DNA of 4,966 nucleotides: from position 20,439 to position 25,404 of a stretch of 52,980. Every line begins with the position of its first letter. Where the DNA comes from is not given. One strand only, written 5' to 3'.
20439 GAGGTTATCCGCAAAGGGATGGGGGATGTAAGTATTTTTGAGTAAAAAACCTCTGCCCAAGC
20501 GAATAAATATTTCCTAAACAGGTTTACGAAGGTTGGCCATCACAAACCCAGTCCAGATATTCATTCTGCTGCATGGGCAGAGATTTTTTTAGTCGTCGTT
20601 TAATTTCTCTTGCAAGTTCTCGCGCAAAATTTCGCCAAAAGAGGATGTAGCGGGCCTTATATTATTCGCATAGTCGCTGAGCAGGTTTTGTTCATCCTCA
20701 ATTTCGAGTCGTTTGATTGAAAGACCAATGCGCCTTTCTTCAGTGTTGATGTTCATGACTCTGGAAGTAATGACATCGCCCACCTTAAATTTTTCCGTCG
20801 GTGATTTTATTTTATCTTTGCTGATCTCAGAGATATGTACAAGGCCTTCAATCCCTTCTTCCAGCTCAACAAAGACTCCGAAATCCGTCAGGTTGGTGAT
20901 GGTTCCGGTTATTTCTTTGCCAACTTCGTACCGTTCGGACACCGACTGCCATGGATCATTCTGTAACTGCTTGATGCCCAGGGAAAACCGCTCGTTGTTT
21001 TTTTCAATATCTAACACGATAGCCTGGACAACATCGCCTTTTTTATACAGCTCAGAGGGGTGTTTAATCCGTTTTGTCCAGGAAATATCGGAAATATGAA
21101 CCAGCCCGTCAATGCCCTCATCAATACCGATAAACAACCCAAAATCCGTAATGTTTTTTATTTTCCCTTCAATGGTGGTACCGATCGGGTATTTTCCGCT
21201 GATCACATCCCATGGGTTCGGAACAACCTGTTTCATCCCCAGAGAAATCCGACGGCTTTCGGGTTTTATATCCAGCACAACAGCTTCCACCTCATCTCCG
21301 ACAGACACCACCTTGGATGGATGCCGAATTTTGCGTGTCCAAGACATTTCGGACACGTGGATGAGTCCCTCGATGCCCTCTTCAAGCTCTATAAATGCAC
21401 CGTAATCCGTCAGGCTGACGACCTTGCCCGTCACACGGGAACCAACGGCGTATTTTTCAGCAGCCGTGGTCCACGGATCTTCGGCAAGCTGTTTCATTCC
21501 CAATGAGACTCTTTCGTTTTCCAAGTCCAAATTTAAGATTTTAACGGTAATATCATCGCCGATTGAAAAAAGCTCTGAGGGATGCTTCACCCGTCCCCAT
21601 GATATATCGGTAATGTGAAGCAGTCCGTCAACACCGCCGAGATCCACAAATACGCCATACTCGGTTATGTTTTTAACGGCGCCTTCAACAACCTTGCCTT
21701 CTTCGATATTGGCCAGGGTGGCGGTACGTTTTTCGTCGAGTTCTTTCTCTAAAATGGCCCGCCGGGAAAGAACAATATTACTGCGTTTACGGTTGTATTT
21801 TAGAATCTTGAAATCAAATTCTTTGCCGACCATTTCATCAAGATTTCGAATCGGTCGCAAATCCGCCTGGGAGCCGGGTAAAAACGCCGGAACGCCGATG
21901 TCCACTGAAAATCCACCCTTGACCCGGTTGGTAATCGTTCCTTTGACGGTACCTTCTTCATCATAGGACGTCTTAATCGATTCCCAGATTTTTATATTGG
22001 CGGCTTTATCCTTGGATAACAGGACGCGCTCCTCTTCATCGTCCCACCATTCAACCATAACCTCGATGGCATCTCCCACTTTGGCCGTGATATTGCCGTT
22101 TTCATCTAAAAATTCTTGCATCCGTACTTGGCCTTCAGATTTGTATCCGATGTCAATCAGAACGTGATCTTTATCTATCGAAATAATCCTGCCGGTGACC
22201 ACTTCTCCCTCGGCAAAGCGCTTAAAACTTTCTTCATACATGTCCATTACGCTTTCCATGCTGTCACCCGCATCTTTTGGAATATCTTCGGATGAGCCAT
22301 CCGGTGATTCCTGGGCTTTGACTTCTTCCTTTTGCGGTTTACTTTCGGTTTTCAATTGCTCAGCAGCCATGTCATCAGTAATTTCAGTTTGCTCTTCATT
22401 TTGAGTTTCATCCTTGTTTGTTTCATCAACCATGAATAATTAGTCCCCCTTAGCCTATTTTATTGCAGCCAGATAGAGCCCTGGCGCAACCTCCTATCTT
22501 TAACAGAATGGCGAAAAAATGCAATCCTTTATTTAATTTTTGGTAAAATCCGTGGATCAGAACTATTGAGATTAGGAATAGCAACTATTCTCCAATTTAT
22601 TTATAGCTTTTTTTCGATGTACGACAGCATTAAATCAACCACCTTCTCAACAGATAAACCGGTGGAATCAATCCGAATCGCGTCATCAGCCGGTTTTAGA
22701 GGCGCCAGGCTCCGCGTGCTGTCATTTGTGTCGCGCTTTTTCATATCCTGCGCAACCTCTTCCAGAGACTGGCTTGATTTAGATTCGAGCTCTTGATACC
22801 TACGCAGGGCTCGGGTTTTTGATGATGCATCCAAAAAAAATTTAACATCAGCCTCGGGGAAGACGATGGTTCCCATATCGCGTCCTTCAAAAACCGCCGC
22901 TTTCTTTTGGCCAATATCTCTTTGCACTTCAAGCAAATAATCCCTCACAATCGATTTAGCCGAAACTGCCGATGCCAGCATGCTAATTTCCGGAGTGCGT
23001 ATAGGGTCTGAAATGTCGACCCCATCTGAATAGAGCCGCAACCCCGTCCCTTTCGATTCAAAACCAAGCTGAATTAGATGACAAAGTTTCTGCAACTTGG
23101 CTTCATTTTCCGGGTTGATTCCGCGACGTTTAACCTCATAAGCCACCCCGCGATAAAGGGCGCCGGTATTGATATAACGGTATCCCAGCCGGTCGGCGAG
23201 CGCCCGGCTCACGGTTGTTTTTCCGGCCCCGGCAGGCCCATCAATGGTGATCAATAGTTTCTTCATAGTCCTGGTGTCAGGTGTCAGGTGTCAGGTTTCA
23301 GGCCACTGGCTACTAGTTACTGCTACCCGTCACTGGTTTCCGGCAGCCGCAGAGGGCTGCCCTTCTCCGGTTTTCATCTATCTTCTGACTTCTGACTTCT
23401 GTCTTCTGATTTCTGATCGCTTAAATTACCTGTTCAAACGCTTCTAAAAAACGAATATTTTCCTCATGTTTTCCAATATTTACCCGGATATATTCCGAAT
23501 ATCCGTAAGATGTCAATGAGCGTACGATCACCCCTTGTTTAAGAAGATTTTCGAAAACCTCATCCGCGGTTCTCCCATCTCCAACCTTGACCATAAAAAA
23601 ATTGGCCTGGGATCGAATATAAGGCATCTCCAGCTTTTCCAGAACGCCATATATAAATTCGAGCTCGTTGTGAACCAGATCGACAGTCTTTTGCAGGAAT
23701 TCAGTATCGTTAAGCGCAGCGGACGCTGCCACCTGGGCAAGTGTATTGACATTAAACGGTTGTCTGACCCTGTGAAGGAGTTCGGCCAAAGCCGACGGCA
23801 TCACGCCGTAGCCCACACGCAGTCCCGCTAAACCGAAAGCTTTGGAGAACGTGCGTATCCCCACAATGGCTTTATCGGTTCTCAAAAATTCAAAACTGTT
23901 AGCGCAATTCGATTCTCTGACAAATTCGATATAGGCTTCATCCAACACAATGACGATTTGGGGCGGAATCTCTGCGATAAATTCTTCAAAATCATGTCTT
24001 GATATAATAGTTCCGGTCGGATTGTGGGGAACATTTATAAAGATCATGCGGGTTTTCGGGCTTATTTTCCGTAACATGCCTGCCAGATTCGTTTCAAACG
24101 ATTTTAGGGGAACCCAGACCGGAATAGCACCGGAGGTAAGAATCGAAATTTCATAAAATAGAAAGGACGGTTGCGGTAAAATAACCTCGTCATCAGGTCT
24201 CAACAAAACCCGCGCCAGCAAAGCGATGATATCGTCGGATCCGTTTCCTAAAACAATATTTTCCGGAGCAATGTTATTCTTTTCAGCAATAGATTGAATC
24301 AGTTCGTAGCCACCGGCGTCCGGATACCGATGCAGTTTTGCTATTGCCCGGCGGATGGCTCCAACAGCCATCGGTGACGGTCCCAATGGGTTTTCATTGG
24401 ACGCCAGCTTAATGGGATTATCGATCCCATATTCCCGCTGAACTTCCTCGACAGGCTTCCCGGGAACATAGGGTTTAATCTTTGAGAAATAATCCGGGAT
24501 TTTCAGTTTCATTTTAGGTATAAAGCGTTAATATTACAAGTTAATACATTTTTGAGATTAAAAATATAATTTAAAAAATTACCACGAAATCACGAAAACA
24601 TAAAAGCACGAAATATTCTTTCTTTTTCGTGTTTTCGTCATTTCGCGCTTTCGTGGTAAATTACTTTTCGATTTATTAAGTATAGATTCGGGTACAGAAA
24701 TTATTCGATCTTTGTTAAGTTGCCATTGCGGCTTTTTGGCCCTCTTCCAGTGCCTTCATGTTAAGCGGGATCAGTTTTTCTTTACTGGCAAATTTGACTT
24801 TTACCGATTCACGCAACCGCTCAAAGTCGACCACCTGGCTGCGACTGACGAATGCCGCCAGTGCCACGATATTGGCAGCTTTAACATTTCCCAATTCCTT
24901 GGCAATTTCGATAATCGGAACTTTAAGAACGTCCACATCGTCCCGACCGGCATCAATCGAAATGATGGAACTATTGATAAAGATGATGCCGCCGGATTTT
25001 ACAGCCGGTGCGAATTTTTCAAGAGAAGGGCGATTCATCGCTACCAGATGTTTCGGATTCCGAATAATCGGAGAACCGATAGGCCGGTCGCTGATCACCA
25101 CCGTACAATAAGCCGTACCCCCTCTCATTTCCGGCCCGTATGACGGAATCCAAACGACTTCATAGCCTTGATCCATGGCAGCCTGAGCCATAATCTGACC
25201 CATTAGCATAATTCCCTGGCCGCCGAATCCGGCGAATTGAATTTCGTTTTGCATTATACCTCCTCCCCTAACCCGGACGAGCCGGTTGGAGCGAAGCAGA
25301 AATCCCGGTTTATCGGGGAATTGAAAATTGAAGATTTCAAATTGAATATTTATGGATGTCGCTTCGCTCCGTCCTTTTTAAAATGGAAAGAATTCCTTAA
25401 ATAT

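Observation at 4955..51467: A family of long hairpin elements whose arms are in-phase tandem 7-10-nt units fills most large intergenic spacers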

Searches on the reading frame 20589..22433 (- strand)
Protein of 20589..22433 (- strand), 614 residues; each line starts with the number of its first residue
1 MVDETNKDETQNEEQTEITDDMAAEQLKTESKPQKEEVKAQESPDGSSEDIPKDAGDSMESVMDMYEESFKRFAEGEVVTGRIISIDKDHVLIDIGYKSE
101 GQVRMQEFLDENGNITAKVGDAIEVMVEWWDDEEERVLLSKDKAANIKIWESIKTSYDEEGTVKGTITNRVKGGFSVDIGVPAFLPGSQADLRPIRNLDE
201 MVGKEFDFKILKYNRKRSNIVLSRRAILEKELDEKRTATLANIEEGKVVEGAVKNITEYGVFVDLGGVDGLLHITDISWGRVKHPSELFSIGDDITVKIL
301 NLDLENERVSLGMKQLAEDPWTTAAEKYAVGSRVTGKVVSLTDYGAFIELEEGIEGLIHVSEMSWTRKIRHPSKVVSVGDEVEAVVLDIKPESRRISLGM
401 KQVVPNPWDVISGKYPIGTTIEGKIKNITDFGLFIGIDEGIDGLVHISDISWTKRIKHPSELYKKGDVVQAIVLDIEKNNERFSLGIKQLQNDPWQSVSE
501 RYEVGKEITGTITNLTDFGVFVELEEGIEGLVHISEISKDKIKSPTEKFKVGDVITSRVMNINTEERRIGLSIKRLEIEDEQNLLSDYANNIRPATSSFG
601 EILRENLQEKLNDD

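Call 9: search_protein_families(library=ncbifam, proteins=[window:20589-22433:-], max_evalue=0.00001)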
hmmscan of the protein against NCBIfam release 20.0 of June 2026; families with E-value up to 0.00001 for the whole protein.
window:20589-22433:- (614 aa): 34 families (the best 25 are shown)
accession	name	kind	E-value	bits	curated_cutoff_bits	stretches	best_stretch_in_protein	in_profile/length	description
NF004952.0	PRK06299.1-2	equivalog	5.5e-258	857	524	2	37-493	21-466/580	30S ribosomal protein S1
NF004953.0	PRK06299.1-3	equivalog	2.9e-212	706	720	2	48-482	19-450/580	30S ribosomal protein S1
NF004954.0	PRK06299.1-4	equivalog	6.7e-212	704.6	727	2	59-494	2-440/560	30S ribosomal protein S1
TIGR00717.1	rpsA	equivalog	7.8e-209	694.5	577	2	69-499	12-441/516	30S ribosomal protein S1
NF004955.0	PRK06299.1-5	equivalog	9.6e-206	684.4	878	3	58-491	8-444/566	30S ribosomal protein S1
NF005208.0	PRK06676.1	equivalog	7.9e-194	644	368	3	62-399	5-346/391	30S ribosomal protein S1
NF004951.0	PRK06299.1-1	equivalog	2.3e-185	617.1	918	2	59-453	2-399/556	30S ribosomal protein S1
NF000907.0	PRK00087.1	equivalog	7.2e-182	606.1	624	3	41-367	290-600/671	bifunctional 4-hydroxy-3-methylbut-2-enyl diphosphate reductase/30S ribosomal protein S1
NF005911.0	PRK07899.1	equivalog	2e-162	541.3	691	3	57-403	17-365/486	30S ribosomal protein S1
NF010379.0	PRK13806.1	equivalog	8e-154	512.9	648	2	48-444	11-406/491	30S ribosomal protein S1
NF004956.0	PRK06299.1-6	equivalog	1.3e-124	416.8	711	1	60-607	15-553/554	30S ribosomal protein S1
NF005973.0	PRK08059.1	equivalog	1.3e-78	261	148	4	499-612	2-114/123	S1 domain-containing post-transcriptional regulator GSP13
NF005639.0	PRK07400.1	equivalog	3.5e-78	262.7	460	4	57-321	13-272/318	30S ribosomal protein S1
NF040579.1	S1_dom_CvfD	subfamily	8.4e-76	251.5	117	4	502-588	1-87/113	CvfD/Ygs/GSP13 family RNA-binding post-transcriptional regulator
NF008805.1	PRK11824.1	equivalog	1.3e-58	199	471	4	497-574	605-681/683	polyribonucleotide nucleotidyltransferase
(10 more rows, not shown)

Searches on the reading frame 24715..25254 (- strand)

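Call 10: search_protein_families(library=ncbifam, proteins=[window:24715-25254:-], max_evalue=0.00001)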
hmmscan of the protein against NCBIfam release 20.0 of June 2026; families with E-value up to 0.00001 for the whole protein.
window:24715-25254:- (179 aa): 23 families
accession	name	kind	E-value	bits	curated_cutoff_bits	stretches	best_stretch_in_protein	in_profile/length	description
NF006323.0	PRK08537.1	equivalog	1.1e-35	122.6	235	1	1-176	1-178/181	2-oxoacid:ferredoxin oxidoreductase subunit gamma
TIGR03710.1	OAFO_sf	subfamily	2.1e-28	99.3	482.75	1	4-177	3-174/561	2-oxoacid:acceptor oxidoreductase subunit alpha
NF006275.0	PRK08441.1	equivalog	6.3e-25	87.8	216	1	1-177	1-179/185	2-oxoglutarate-acceptor oxidoreductase subunit OorC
TIGR02175.1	PorC_KorC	subfamily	1.9e-21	76.6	81.1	1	4-175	3-174/177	2-oxoacid:acceptor oxidoreductase, gamma subunit, pyruvate/2-ketoisovalerate family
NF006211.0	PRK08338.1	equivalog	4.1e-21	75.2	239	1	4-176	2-168/170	2-oxoacid:ferredoxin oxidoreductase subunit gamma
NF005322.0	PRK06853.1-2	equivalog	2e-18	66.9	237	2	4-98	7-102/197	indolepyruvate oxidoreductase subunit beta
NF005324.0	PRK06853.1-4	equivalog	2.4e-18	66.7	222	1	1-177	1-190/196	indolepyruvate oxidoreductase subunit beta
NF005325.0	PRK06853.1-5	equivalog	2.5e-18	66.5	230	1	2-175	3-190/192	indolepyruvate oxidoreductase subunit beta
NF006321.0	PRK08534.1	equivalog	4.4e-18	65.6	225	1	4-172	3-173/181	pyruvate ferredoxin oxidoreductase subunit gamma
NF004916.0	PRK06274.1-2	equivalog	1.5e-16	61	227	1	4-175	4-175/178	indolepyruvate oxidoreductase subunit beta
NF005323.0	PRK06853.1-3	equivalog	2.6e-15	56.9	238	2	3-98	7-102/197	indolepyruvate oxidoreductase subunit beta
NF040683.1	PorC_Meth_Thtga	equivalog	6.8e-15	55.2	270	1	4-173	3-170/177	pyruvate synthase subunit PorC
TIGR03334.1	IOR_beta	equivalog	2.4e-13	50.5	205.8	1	4-98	2-96/189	indolepyruvate ferredoxin oxidoreductase subunit beta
NF045762.1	PhenlGlyoxDHPadE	equivalog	1.1e-12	48.1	300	1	3-175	2-178/187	NADH-dependent phenylglyoxylate dehydrogenase subunit gamma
NF004917.0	PRK06274.1-3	equivalog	4.8e-11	43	284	1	1-99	1-100/203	indolepyruvate oxidoreductase subunit beta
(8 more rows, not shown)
